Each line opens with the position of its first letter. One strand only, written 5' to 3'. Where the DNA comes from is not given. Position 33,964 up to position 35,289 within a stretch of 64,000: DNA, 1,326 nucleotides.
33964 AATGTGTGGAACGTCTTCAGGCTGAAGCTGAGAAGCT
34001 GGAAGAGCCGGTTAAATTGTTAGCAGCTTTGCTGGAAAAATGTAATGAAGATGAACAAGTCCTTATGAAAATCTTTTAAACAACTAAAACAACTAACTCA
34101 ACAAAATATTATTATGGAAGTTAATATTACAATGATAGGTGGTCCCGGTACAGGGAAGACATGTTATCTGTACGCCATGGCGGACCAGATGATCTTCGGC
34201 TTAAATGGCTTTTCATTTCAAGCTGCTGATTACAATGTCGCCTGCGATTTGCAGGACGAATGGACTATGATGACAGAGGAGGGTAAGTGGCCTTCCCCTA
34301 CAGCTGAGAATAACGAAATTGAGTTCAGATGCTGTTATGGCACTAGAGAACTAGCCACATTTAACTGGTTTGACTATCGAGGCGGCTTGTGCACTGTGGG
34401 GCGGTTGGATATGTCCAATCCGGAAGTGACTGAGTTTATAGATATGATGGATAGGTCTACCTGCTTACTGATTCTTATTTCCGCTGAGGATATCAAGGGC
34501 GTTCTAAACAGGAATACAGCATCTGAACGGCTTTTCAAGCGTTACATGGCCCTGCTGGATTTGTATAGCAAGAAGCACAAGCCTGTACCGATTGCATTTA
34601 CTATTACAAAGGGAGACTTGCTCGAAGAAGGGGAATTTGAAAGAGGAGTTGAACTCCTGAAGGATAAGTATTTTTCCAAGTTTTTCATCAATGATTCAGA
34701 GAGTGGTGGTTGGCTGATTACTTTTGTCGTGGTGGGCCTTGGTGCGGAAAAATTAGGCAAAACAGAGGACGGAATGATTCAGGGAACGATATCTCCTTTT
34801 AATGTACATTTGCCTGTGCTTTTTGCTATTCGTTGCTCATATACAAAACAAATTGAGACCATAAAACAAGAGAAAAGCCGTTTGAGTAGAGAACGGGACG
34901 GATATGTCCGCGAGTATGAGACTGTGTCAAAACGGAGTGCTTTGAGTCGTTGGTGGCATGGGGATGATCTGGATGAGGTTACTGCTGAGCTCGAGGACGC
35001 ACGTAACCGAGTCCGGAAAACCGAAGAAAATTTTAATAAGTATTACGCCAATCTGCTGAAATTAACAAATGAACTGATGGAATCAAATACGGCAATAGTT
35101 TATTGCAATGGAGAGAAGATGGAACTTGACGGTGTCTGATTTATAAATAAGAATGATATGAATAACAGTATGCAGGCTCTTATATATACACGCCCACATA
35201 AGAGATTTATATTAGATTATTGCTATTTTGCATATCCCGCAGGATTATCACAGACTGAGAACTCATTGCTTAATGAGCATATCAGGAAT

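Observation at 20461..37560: Candidate undescribed multi-component protease/NTPase conflict system with its own ECF switch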

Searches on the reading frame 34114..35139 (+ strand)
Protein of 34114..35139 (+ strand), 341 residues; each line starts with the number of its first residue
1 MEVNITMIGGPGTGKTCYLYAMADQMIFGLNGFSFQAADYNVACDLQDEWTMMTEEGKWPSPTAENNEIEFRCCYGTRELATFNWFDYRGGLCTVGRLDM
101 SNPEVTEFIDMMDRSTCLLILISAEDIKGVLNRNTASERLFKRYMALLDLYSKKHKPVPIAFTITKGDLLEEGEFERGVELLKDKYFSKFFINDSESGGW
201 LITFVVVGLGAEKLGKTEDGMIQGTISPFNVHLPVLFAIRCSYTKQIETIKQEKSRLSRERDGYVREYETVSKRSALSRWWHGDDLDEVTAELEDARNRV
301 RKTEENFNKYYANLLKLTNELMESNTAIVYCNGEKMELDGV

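Call 4: search_protein_families(library=pfam, proteins=[window:34114-35139:+], max_evalue=0.01)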
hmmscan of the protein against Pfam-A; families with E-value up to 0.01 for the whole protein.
window:34114-35139:+ (341 aa): 1 family
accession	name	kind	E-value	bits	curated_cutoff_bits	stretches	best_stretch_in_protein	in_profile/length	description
PF19993.5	DO-GTPase2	-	0.0013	18.9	27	0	103-185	110-191/226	Double-GTPase 2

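Call 6: search_protein_families(library=padloc, proteins=[window:34114-35139:+], max_evalue=0.01)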
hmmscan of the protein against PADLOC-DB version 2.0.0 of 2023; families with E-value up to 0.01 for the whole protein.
window:34114-35139:+ (341 aa): 1 family
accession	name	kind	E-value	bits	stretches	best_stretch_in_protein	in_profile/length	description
PDLC00254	LmuB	-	0.0042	13.8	1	232-328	176-270/563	AAA ATPase domain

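Call 8: search_protein_families(library=ncbifam, proteins=[window:34114-35139:+], max_evalue=0.01)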
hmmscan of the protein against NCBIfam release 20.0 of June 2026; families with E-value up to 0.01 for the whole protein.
window:34114-35139:+ (341 aa): 1 family
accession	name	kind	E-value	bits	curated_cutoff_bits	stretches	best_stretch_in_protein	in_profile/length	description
NF045487.1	ASRP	equivalog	0.0016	17.1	300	1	243-329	209-286/593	archaea-specific SMC-related protein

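Call 65: search_solved_structures(query=A6, max_evalue=1)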
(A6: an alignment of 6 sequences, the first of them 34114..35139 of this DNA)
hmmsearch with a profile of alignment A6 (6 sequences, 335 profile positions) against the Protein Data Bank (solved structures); distinct sequences matched with E-value up to 1: 15.
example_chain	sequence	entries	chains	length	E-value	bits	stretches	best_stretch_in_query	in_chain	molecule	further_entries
3gvm_A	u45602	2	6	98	0.034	16.2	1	268-325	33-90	Putative uncharacterized protein SAG1039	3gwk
3o9o_A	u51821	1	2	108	0.044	15.9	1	268-325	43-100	Uncharacterized protein gbs1074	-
3cx7_A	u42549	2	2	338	0.1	14.7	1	102-174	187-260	Guanine Nucleotide-Binding Protein Galpha 13 | Guanine nucleotide-binding protein alpha-13 subunit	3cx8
1zcb_A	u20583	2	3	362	0.12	14.4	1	102-174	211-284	G alpha i/13 | Guanine nucleotide-binding protein G(k) subunit alpha, Guanine nucleotide-binding protein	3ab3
3cx6_A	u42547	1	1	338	0.18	13.9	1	105-174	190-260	Guanine nucleotide-binding protein alpha-13 subunit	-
7x5d_A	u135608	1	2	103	0.22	13.5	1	253-325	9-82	Lamin-A/C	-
6w1s_B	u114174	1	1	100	0.24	13.5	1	255-327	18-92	Mediator of RNA polymerase II transcription subunit 4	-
7wy0_A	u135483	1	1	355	0.4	12.7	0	101-174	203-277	Engineered G alpha 13 subunit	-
5fv8_A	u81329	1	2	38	0.41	12.7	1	285-316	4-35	FOSW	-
3tnu_B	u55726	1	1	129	0.61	12.1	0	280-323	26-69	Keratin, type II cytoskeletal 5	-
7t6b_A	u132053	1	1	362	0.69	11.9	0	102-174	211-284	Guanine nucleotide-binding protein subunit alpha-13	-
8h8j_A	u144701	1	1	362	0.74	11.8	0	102-174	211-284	Guanine nucleotide-binding protein subunit alpha-13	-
1l4a_C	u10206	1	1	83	0.81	11.7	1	245-309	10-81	S-SNAP25 fusion protein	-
5d3a_A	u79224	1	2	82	0.88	11.6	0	249-327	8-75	Kinesin-like protein KIF21A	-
5nfd_A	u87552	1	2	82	0.96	11.5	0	277-327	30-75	Kinesin-like protein KIF21A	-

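Call 100: search_dna_similar(query=window:34114-35139:+, collection=plasmids, mode=protein, max_evalue=0.001, max_rows=10)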
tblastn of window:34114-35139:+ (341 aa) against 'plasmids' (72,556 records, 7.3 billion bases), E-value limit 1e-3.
Records with a match: 3; places in all: 8; records where one place covers at least 80% of the query: 3.
Best place of each record, by identity: <60% 3.
By first word of the organism name: Calothrix 1; Geminocystis 1; Anabaena 1.
By predicted mobility (MOB-suite, as given by PLSDB): non-mobilizable 2; mobilizable 1.
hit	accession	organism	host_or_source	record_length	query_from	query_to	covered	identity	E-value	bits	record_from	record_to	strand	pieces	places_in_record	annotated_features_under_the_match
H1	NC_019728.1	Calothrix sp. PCC 6303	-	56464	2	339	99%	29.2%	8e-30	127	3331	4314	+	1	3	hypothetical protein (x2)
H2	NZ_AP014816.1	Geminocystis sp. NIES-3708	-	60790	3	339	99%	28.5%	7e-28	121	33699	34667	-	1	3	hypothetical protein (x2)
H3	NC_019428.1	Anabaena sp. 90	-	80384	3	313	91%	28.2%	9e-28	121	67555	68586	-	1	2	hypothetical protein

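Call 101: search_dna_similar(query=window:34114-35139:+, collection=phages, mode=protein, max_evalue=0.001, max_rows=10)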
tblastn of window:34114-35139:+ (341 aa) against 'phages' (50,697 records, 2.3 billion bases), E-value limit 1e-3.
No match.

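Call 102: get_annotated_region(hit=H1, flank=9000)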
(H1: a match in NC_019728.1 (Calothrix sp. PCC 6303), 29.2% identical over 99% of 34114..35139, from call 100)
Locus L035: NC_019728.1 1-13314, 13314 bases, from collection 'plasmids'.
description: Calothrix sp. PCC 6303 plasmid pCAL6303.02, complete sequence
organism: Calothrix sp. PCC 6303 (NCBI taxid 1170562)
taxonomy: Bacteria; Cyanobacteriota; Cyanophyceae; Nostocales; Calotrichaceae; Calothrix; Calothrix sp. PCC 6303
host: -; source: -; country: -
typing (MOB-suite, as given by PLSDB): mobilizable; replicon rep_cluster_1680; relaxase MOBP
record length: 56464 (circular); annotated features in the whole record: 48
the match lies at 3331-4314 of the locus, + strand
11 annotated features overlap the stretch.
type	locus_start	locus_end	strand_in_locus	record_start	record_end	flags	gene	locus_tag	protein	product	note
CDS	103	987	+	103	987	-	-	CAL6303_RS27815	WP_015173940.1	GTPase domain-containing protein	-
CDS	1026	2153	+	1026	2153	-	-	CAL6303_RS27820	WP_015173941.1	hypothetical protein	-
CDS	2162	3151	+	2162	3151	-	-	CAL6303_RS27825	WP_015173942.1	hypothetical protein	-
CDS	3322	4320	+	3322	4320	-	-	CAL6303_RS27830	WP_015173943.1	hypothetical protein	-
CDS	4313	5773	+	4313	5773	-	-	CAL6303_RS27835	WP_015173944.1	hypothetical protein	-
CDS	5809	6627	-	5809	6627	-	-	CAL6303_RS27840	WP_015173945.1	hypothetical protein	-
CDS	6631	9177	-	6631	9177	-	-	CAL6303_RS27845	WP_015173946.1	AAA family ATPase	-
CDS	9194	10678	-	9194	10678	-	-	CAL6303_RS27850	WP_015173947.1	hypothetical protein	-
CDS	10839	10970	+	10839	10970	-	-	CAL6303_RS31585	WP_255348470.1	hypothetical protein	-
CDS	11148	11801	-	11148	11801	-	-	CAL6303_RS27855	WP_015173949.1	4Fe-4S single cluster domain-containing protein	-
CDS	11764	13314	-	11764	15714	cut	-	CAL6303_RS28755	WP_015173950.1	tetratricopeptide repeat protein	-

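Call 103: get_annotated_region(hit=H3, flank=9000)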
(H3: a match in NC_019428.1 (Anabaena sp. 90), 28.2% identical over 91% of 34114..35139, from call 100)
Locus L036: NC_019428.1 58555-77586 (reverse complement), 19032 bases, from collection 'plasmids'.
description: Anabaena sp. 90 plasmid pANA01, complete sequence
organism: Anabaena sp. 90 (NCBI taxid 46234)
taxonomy: Bacteria; Cyanobacteriota; Cyanophyceae; Nostocales; Nostocaceae; Anabaena; Anabaena sp. 90
host: -; source: -; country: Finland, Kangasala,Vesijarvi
typing (MOB-suite, as given by PLSDB): non-mobilizable; replicon rep_cluster_1727
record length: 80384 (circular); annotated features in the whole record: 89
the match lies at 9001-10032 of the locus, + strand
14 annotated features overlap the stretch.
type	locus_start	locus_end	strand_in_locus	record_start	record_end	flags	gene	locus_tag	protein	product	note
CDS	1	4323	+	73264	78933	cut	-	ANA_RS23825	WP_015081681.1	CHAT domain-containing protein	-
CDS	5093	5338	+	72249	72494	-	-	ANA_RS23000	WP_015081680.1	helix-turn-helix domain-containing protein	-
CDS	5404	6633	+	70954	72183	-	-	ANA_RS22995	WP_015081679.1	Hsp70 family protein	-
CDS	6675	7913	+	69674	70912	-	-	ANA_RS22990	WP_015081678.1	hypothetical protein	-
CDS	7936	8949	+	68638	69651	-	-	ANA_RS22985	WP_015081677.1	hypothetical protein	-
CDS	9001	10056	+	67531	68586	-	-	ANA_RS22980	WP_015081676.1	hypothetical protein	-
CDS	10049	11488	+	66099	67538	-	-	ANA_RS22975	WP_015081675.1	hypothetical protein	-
CDS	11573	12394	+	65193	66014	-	-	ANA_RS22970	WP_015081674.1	C39 family peptidase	-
CDS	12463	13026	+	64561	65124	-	-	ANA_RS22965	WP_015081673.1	hypothetical protein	-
CDS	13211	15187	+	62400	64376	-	-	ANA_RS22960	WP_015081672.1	dynamin family protein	-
CDS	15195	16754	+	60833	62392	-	-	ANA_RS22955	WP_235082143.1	dynamin family protein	-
CDS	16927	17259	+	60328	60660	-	cutA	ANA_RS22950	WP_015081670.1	divalent-cation tolerance protein CutA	GO:0010038 - response to metal ion [Evidence IEA]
CDS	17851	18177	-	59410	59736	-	-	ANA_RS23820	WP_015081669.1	SdpI family protein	-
CDS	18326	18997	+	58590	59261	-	-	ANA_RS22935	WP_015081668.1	class I SAM-dependent methyltransferase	-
